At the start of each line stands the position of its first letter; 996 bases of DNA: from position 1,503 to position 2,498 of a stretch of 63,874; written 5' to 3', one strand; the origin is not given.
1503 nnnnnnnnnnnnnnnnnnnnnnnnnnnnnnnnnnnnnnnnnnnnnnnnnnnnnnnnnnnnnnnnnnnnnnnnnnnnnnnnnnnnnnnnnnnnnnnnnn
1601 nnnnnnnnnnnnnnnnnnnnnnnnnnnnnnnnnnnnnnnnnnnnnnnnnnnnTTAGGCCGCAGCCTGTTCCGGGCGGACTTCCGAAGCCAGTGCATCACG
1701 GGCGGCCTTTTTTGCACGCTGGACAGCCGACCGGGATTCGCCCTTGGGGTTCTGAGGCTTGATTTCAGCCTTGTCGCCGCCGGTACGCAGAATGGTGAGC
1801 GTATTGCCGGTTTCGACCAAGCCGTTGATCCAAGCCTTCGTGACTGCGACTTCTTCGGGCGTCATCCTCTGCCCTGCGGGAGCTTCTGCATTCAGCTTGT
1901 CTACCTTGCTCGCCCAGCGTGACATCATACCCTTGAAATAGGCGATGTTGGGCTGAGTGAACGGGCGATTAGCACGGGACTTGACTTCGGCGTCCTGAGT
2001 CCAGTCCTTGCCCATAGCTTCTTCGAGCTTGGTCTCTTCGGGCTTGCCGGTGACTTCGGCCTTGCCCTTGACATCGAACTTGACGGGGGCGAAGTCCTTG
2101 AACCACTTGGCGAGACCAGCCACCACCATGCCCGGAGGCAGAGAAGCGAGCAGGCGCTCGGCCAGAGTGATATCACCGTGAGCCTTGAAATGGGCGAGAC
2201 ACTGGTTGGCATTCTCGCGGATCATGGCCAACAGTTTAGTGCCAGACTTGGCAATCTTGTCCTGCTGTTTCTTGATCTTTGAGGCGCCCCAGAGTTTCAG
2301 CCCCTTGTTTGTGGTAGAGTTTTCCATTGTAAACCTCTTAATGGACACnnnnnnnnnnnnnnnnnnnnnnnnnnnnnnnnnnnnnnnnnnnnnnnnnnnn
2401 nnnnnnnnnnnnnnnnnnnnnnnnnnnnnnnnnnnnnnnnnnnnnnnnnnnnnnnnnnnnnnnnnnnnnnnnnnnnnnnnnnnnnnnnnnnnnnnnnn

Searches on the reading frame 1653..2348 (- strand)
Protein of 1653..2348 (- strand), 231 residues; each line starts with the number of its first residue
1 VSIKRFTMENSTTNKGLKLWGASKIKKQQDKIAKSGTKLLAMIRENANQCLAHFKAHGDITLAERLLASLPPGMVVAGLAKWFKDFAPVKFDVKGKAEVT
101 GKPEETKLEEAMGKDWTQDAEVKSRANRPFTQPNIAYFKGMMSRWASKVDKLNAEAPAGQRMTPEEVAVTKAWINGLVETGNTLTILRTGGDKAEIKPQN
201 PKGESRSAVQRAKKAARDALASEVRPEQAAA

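Call 7: search_protein_families(library=pfam, proteins=[window:1653-2348:-], max_evalue=0.1)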
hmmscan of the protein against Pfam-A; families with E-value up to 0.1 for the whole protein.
window:1653-2348:- (231 aa): 0 families

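Call 8: search_protein_families(library=phrogs, proteins=[window:1653-2348:-], max_evalue=0.1)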
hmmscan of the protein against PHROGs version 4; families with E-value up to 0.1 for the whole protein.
window:1653-2348:- (231 aa): 1 family
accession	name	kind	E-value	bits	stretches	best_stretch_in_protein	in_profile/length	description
phrog_1448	-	unknown function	1.9e-17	64.6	1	7-123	7-129/190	-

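Call 15: find_related_loci(query=window:1653-2327:-, collection=viral_contigs, flank=10000)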
Query window:1653-2327:- (224 aa) in viral_contigs; peptide patterns used: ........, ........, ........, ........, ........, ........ (x = any residue, [..] = any of these).
14 stretches matched a pattern, but none encodes a relative of the query by tblastn (E <= 1e-3).

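Call 17: find_homologous_proteins(query=window:1653-2327:-)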
Query window:1653-2327:- (224 aa): 10 proteins with E <= 0.001 among 418 candidates.
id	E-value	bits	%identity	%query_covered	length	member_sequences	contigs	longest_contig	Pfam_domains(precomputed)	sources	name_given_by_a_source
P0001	3.2e-141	486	100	100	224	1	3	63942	-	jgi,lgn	jgi:hypothetical protein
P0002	9.6e-74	266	61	94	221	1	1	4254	-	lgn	-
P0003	1.9e-71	258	58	96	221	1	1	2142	-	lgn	-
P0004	1.5e-69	252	60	94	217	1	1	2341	-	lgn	-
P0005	1.2e-57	213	49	96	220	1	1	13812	-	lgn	-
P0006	9.4e-52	194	53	92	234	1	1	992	-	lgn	-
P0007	2.3e-50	189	50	90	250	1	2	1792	-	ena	-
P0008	8.3e-49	184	57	77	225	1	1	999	-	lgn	-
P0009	4.1e-48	182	55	72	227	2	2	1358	-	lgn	-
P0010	4.9e-43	165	60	65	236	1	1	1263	-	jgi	-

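Call 18: find_encoding_contigs(protein=P0001, flank=10000, max_places=6)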
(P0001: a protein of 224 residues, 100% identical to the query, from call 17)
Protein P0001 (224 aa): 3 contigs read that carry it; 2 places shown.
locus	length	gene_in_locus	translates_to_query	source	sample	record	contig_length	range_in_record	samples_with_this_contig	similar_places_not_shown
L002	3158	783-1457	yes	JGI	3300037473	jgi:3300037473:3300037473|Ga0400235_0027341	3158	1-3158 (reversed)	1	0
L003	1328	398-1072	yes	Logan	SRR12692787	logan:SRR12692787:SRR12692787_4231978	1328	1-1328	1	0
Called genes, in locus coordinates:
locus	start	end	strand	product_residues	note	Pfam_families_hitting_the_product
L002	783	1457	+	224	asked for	-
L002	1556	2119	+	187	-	PF00805:Pentapeptide, PF13599:Pentapeptide_4 (weak), PF00805:Pentapeptide, PF19062:DUF5758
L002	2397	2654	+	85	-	-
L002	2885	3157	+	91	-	?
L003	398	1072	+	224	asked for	-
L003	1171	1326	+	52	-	?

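Call 19: find_encoding_contigs(protein=P0005, flank=10000, max_places=4)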
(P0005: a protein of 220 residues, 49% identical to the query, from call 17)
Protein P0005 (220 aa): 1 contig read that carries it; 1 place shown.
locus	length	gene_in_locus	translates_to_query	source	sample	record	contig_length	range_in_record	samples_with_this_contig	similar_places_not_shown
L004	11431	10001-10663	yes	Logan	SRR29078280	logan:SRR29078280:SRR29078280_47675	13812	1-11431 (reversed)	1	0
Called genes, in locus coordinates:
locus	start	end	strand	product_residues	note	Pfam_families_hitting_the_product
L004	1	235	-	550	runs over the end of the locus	-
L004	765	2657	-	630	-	-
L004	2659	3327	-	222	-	-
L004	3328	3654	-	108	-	-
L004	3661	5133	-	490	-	-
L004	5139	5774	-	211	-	-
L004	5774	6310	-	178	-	PF03592:Terminase_2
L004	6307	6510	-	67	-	-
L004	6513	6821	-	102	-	-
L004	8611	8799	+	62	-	-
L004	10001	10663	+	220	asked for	-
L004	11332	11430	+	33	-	?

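Call 20: find_encoding_contigs(protein=P0002, flank=10000, max_places=4)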
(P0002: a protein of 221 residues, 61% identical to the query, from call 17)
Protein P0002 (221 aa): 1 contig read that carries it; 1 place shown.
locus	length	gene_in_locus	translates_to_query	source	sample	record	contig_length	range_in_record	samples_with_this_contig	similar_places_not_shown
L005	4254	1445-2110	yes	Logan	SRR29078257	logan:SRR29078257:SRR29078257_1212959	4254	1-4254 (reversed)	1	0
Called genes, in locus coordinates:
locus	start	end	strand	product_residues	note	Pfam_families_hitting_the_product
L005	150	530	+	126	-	-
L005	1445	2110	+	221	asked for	-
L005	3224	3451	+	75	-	-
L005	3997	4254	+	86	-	?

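Call 27: find_related_loci(query=A1, collection=metagenome_contigs, flank=6000)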
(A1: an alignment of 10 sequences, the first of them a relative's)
Query A1 (224 aa) in metagenome_contigs; peptide patterns used: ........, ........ (x = any residue, [..] = any of these).
146 stretches matched a pattern; 4 encode a relative of the query (tblastn E <= 1e-3); 4 distinct loci.
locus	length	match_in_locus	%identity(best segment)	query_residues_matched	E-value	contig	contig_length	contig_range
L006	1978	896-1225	35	8-116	2e-13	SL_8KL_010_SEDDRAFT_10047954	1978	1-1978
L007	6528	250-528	38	12-104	4e-12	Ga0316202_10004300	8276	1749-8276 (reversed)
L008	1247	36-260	39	43-116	4e-12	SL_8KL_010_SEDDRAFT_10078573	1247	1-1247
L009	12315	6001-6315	38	1-104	7e-11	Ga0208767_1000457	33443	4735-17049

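Call 28: find_related_loci(query=A1, collection=viral_contigs, flank=6000)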
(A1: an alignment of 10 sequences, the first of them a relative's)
Query A1 (224 aa) in viral_contigs; peptide patterns used: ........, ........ (x = any residue, [..] = any of these).
6 stretches matched a pattern; 1 encode a relative of the query (tblastn E <= 1e-3); 1 distinct loci.
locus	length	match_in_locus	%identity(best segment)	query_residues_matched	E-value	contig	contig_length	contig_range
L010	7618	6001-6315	38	1-104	2e-11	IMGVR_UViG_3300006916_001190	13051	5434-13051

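Call 30: find_encoding_contigs(protein=P0003, flank=10000, max_places=3)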
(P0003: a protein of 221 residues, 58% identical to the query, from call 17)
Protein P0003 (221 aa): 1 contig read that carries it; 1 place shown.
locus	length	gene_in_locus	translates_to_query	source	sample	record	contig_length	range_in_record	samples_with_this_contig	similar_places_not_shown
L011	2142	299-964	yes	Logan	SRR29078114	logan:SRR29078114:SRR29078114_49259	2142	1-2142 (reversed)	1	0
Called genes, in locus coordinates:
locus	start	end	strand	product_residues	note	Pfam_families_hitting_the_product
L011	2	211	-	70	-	?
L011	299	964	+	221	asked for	-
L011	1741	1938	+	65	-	-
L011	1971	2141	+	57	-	?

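Call 31: find_encoding_contigs(protein=P0004, flank=10000, max_places=3)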
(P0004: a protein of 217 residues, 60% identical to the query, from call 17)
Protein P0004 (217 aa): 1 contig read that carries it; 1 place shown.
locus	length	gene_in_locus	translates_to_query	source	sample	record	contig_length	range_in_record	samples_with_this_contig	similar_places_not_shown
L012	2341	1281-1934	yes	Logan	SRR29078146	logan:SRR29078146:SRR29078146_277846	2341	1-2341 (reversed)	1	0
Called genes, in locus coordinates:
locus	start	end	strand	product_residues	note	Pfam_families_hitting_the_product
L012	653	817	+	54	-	-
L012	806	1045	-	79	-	-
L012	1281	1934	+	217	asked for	-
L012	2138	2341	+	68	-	?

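Call 73: search_solved_structures(query=A1, max_evalue=1)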
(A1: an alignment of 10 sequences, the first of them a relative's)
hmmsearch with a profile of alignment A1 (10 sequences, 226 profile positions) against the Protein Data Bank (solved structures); distinct sequences matched with E-value up to 1: 1.
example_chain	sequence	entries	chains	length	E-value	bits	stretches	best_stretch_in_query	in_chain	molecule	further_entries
4uos_A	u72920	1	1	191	0.023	17.7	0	130-219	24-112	DESIGNED HELICAL BUNDLE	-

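Call 75: search_protein_families(library=ncbifam, proteins=[window:1653-2327:-], max_evalue=1)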
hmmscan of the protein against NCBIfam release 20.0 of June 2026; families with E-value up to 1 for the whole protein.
window:1653-2327:- (224 aa): 1 family
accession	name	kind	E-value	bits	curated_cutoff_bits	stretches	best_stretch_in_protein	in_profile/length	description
TIGR01857.1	FGAM-synthase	equivalog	0.14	9.6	1057.05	1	92-169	609-688/1239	phosphoribosylformylglycinamidine synthase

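Call 78: predict_structure(alignment_id=A1)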
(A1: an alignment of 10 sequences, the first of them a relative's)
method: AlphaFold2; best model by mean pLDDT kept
length: 224 residues; sequences in the alignment: 10
mean_pLDDT: 71.0   pTM: 0.49
mean pLDDT of the five models: 71.0, 69.8, 69.4, 64.5, 64.1
residues with pLDDT >= 90: 8; 70-90: 122; 50-70: 65; < 50: 29
segments of 3 or more residues with pLDDT < 50: 1-8, 180-191, 216-219, 221-224
pLDDT, mean of each block of 10 residues (from residue 1): 42 83 73 79 89 86 72 87 80 89 79 64 57 73 82 81 77 61 45 54 66 52 44
secondary structure, 60 per line:
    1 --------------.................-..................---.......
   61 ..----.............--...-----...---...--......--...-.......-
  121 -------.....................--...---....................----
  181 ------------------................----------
elements in order: H15-31 H33-50 H54-62 H67-79 E82-84 E90-92 H101-106 H113-119 H128-148 H157-176 H199-214

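Call 82: fold_search(model_id=the predicted structure, library=pdb)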
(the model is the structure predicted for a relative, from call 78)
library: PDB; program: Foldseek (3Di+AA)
matches with E <= 10: 89; with E <= 0.001: 0
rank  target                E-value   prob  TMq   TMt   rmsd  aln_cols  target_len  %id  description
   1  8r6r_F                8.8e-01  0.09  0.17  0.13  21.2       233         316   15  Mycobacterium smegnatis RNA polymerase RP2-like transcription initiation complex with SigmaA, RbpA and open promoter D (released 2024-10-02)
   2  8khw                  1.7e+00  0.06  0.15  0.08  16.6       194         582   12  The crystal structure of glycosaminoglycan lyase GAGase VII (released 2024-09-04)
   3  6xr2_A                1.9e+00  0.07  0.14  0.17  18.9       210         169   14  Computationally designed right-handed alpha/alpha homotrimeric toroid with 3 repeats per subunit (released 2021-07-14)
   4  9nh9                  1.9e+00  0.04  0.14  0.10  20.4       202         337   12  Crystal Structure of N-oxygenase HrmI with the diferric cofactor and the N(6)-hydroxy-L-lysine product bound (released 2025-08-20)
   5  8e0m_J                2.1e+00  0.08  0.17  0.20  17.9       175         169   10  Homotrimeric variant of tcTRP9, BGL15 (released 2023-04-12)
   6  6xr2_B                2.2e+00  0.07  0.16  0.20  19.1       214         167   12  Computationally designed right-handed alpha/alpha homotrimeric toroid with 3 repeats per subunit (released 2021-07-14)
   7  8e0o_A                2.5e+00  0.08  0.18  0.26  16.5       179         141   12  Heterotrimeric variant of tcTRP9, hetBGL03-15-18 (released 2023-04-12)
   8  9ark_A                2.6e+00  0.03  0.13  0.04  29.9       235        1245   13  CryoEM structure of BoNT-NTNH-OrfX2 complex from Clostridium botulinum E1, minor class (released 2025-01-22)
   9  5f8c_B                2.9e+00  0.05  0.15  0.11  19.2       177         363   11  Rv2258c-unbound (released 2016-06-29)
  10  4nxv_C                3.2e+00  0.08  0.15  0.11  19.8       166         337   10  Crystal structure of the cytosolic domain of human MiD51 (released 2013-12-25)
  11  9a7s_A                3.2e+00  0.04  0.15  0.13  19.6       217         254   12  Integrative model of RPSD-RPOB by crosslinking MS and deep learning (released 2024-09-18)
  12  7oci_C                3.4e+00  0.21  0.18  0.32  10.9       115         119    7  Cryo-EM structure of yeast Ost6p containing oligosaccharyltransferase complex (released 2022-02-16)
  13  8fbk                  3.4e+00  0.11  0.23  0.23  12.9       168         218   12  Improving the secretion of designed protein assemblies through negative design of cryptic transmembrane domains (released 2023-03-22)
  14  5f8f_B                3.4e+00  0.04  0.15  0.11  19.3       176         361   11  Rv2258c-SFG (released 2016-06-29)
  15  8k84_A                3.6e+00  0.11  0.21  0.26  16.2       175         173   15  De novo design protein -N3 (released 2024-07-31)
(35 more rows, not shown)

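Call 83: fold_search(model_id=the predicted structure, library=viral)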
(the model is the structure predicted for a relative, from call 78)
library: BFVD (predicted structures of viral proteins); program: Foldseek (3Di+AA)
matches with E <= 10: 171; with E <= 0.001: 6
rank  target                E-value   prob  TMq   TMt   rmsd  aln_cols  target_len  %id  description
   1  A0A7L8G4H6            9.7e-05  1.00  0.33  0.35  20.3       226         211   15  Uncharacterized protein [Rhizobium phage Palo]
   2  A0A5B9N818            1.3e-04  1.00  0.33  0.42  14.6       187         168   20  Uncharacterized protein [Stenotrophomonas phage Ponderosa]
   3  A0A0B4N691            2.3e-04  1.00  0.36  0.42  15.7       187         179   19  Uncharacterized protein [Pseudomonas phage vB_PaeP_PPA-ABTNL]
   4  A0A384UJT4            3.0e-04  1.00  0.36  0.45  12.7       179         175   20  Uncharacterized protein [Curvibacter phage P26059B]
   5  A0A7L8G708            3.3e-04  1.00  0.32  0.39  18.7       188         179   24  Uncharacterized protein [Rhizobium phage Paso]
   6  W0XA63                7.3e-04  1.00  0.29  0.34  18.0       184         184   15  Uncharacterized protein [Pseudomonas phage TL]
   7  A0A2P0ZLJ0            1.2e-03  1.00  0.32  0.40  13.9       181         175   19  Uncharacterized protein [Pseudomonas phage phiNV3]
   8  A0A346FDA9            1.3e-03  1.00  0.33  0.35  19.1       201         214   14  Uncharacterized protein [Sphingomonas phage Scott]
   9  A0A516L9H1            1.3e-03  1.00  0.32  0.34  21.1       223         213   15  (no name in the UniProt tables at hand)
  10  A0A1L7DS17            1.3e-03  1.00  0.26  0.24  17.3       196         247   17  Uncharacterized protein [Ralstonia phage phiAp1]
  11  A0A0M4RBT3            1.5e-03  1.00  0.32  0.30  15.8       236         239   21  Uncharacterized protein [Caulobacter phage Percy]
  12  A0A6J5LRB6            1.6e-03  1.00  0.33  0.41  18.0       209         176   15  Uncharacterized protein [uncultured Caudovirales phage]
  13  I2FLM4                1.7e-03  1.00  0.33  0.46  11.7       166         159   17  Uncharacterized protein [Pseudomonas phage tf]
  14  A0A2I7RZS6            1.8e-03  1.00  0.34  0.34  15.8       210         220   14  (no name in the UniProt tables at hand)
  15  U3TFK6                2.5e-03  1.00  0.25  0.32  17.4       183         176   16  Uncharacterized protein [Ralstonia phage RSB3]
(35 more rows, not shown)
